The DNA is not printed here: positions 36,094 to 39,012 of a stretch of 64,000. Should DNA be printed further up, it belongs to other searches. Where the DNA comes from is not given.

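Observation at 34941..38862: Duplicated module: precursor, HprK-like kinase, precursor, convergent A-PCP-TE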

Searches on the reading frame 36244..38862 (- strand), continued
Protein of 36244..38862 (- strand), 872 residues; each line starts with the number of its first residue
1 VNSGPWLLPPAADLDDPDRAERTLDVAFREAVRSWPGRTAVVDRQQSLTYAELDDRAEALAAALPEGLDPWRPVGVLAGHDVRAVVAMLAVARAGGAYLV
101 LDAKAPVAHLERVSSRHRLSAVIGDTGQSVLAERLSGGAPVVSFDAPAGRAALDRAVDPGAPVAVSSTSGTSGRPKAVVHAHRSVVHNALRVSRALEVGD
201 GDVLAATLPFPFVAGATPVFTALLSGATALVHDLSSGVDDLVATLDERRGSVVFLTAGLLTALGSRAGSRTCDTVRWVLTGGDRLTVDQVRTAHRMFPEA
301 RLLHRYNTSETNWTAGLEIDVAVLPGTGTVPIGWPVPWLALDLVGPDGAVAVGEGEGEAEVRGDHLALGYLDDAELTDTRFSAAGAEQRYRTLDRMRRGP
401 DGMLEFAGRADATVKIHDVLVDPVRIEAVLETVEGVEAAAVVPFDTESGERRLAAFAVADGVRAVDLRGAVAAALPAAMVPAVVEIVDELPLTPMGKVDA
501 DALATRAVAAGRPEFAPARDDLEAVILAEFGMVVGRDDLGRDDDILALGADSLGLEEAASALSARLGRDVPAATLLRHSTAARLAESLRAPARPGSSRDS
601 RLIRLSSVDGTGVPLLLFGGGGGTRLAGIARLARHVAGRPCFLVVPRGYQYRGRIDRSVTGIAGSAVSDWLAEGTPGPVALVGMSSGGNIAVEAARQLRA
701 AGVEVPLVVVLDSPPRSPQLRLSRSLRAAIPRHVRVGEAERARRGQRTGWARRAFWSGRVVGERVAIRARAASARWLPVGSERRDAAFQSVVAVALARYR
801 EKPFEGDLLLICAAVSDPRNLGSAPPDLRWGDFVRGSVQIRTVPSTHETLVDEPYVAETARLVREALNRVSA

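Call 28: search_solved_structures(query=window:36244-38862:-, max_evalue=1e-10, show_alignments=2)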
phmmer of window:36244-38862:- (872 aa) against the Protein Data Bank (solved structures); distinct sequences matched with E-value up to 1e-10: 96 (the best 60 are shown).
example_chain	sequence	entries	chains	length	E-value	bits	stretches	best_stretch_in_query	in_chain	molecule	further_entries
6mfz_A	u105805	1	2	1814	9e-89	302.1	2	33-562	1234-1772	Linear gramicidin synthase subunit A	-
9be3_A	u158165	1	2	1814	9.5e-89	302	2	33-562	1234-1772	Linear gramicidin synthase subunit A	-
9meh_A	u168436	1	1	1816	9.5e-89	302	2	33-562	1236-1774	Linear gramicidin synthase subunit A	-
9be4_A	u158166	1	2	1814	3.7e-88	300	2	33-562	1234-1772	Linear gramicidin synthase subunit A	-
6mfy_A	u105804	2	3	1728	1.7e-81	278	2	16-585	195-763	Linear gramicidin synthase subunit A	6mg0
2vsq_A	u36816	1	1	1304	6.6e-57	196.6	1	15-716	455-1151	SURFACTIN SYNTHETASE SUBUNIT 3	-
8xjz_C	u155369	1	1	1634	3.2e-56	194.4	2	25-512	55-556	Peptide synthetase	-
4gr5_A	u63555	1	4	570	2.9e-47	164.8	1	32-504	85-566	Non-ribosomal peptide synthetase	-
9bfd_A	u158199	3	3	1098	4.8e-46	160.7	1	23-589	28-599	Tyrocidine synthase 1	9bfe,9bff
9bfd_B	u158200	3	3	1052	7.4e-45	156.8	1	22-585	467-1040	Tyrocidine synthase 2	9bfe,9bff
6ea3_B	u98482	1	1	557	4.6e-44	154.2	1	20-504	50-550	adenylation domain of Fuscachelin synthetase component H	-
6p1j_A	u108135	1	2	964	1.9e-43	152.1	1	27-503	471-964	Txo2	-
7ly7_A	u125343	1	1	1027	2.2e-43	151.9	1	23-560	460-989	BmdB, Bacillamide NRPS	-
7ly4_E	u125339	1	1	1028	2.2e-43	151.9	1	23-560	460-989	BmdB, bacillamide NRPS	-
5ja1_A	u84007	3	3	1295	6.5e-43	150.4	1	20-719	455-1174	Enterobactin synthase component F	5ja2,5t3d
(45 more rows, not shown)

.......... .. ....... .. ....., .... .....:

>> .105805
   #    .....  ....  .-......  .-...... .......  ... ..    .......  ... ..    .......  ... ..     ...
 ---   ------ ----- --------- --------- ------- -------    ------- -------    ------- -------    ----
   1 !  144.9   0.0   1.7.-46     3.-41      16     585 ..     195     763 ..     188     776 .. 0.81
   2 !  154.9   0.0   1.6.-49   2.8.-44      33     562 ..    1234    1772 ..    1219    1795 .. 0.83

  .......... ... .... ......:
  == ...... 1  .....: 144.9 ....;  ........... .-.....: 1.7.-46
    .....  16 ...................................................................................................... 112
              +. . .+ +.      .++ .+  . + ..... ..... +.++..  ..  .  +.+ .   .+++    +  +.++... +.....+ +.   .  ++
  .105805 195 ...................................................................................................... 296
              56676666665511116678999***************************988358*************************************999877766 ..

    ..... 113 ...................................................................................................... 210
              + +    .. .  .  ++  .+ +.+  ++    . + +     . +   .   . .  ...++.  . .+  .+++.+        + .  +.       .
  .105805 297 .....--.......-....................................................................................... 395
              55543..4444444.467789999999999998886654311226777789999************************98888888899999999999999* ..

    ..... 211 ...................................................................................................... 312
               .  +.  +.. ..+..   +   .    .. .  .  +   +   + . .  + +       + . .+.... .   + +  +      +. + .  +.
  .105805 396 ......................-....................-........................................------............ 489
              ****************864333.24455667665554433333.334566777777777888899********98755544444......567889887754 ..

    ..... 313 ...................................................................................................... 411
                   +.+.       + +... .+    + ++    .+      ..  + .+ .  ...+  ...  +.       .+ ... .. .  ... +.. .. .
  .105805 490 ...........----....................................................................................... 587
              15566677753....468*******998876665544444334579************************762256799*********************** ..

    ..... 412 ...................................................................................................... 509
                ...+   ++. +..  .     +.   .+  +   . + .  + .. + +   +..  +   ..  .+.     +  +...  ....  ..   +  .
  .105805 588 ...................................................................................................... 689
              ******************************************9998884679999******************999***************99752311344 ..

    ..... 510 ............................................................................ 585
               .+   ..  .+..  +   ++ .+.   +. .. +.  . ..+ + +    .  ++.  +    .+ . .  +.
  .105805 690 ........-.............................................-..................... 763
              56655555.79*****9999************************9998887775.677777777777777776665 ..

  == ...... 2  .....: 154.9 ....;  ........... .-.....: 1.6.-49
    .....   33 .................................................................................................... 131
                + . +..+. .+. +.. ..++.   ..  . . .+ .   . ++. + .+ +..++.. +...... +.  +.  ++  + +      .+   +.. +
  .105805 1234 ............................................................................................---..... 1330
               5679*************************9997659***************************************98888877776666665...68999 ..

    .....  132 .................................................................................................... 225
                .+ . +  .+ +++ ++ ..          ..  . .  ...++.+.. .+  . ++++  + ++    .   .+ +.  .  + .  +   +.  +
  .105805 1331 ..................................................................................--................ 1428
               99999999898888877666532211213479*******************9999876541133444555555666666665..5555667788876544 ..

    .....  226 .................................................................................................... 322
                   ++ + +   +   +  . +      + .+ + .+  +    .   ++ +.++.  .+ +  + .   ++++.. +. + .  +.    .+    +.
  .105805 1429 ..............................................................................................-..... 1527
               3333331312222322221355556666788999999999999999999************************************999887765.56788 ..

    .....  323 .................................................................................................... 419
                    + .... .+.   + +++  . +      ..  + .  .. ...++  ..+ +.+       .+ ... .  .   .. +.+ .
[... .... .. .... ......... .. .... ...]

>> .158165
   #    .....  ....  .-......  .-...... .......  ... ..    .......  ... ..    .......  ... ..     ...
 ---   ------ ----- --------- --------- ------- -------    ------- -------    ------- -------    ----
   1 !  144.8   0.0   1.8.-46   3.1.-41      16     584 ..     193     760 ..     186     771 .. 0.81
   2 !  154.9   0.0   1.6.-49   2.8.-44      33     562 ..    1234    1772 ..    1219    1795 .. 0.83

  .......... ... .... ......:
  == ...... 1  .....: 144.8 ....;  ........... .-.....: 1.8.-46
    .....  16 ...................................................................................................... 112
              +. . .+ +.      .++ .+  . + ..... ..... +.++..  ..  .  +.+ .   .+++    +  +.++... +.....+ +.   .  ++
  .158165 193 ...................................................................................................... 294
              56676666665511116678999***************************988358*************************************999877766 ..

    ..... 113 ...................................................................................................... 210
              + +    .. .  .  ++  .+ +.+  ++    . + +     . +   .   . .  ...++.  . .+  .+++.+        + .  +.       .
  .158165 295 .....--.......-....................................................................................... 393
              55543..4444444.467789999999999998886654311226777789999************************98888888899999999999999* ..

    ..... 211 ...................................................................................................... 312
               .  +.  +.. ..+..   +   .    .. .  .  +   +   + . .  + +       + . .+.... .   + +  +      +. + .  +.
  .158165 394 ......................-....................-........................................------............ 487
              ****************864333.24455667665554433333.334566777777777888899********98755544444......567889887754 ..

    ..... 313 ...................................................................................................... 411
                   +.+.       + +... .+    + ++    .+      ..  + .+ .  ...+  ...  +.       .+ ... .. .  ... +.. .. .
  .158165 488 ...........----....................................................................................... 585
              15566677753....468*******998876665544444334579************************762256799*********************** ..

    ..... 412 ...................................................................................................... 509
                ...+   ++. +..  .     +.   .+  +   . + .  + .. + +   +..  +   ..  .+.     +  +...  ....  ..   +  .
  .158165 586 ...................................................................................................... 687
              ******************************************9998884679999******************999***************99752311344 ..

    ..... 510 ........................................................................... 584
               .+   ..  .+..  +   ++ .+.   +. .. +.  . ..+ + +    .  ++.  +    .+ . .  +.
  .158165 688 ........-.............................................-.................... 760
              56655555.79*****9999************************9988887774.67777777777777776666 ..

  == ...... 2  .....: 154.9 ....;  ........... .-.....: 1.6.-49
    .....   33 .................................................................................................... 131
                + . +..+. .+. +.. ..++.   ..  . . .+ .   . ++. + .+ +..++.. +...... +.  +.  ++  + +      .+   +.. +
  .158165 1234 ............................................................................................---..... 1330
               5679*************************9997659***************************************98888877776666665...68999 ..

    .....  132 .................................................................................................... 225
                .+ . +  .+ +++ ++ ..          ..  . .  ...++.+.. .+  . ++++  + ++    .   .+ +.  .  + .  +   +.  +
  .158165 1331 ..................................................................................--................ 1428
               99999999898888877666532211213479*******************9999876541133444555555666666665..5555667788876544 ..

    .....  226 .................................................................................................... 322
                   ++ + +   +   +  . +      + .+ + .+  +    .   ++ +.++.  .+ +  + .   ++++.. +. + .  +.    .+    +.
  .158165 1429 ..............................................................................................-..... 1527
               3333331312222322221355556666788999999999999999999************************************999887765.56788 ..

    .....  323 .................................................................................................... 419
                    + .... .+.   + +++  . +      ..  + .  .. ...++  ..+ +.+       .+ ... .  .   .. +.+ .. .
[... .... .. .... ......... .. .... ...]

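Call 30: find_encoding_contigs(protein=P0002, flank=10000, max_places=1)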
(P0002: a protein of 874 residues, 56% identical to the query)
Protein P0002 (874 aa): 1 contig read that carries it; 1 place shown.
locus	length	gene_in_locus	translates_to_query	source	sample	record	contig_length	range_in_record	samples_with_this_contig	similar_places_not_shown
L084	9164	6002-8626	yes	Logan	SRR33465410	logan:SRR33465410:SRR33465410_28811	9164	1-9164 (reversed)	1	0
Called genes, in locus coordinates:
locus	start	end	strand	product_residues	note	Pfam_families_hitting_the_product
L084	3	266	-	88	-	?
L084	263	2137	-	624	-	PF00857:Isochorismatase, PF00171:Aldedh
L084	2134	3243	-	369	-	PF00180:Iso_dh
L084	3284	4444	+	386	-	PF14907:NTP_transf_5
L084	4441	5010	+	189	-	PF13471:Transglut_core3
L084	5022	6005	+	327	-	PF10094:DUF2332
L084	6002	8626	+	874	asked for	PF00501:AMP-binding, PF13193:AMP-binding_C, PF00550:PP-binding, PF00975:Thioesterase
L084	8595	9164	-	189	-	?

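Call 31: find_encoding_contigs(protein=P0004, flank=10000, max_places=1)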
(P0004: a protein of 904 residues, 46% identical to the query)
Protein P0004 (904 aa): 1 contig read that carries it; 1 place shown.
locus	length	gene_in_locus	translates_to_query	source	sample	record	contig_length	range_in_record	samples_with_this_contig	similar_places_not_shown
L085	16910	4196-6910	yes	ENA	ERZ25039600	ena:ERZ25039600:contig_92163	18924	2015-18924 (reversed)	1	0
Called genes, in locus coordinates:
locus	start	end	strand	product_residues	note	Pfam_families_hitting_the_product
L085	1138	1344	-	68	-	-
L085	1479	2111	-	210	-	-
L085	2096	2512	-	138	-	PF00180:Iso_dh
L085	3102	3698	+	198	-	PF10094:DUF2332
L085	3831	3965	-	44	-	-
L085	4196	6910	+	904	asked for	PF00501:AMP-binding, PF13193:AMP-binding_C (weak), PF00550:PP-binding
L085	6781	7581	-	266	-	PF27840:ScmC (weak), PF07475:Hpr_kinase_C (weak)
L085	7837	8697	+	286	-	PF13522:GATase_6, PF13537:GATase_7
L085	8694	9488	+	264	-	PF00733:Asn_synthase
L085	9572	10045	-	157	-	-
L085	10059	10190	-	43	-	-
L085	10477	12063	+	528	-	PF13193:AMP-binding_C, PF00561:Abhydrolase_1, PF00975:Thioesterase, PF12697:Abhydrolase_6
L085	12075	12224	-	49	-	-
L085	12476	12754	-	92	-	-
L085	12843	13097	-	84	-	PF27840:ScmC, PF07475:Hpr_kinase_C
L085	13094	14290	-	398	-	PF13469:Sulfotransfer_3 (faint), PF00685:Sulfotransfer_1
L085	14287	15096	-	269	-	-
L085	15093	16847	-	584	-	PF00664:ABC_membrane (weak), PF00005:ABC_tran, PF02463:SMC_N (faint)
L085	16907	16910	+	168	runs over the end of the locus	PF13471:Transglut_core3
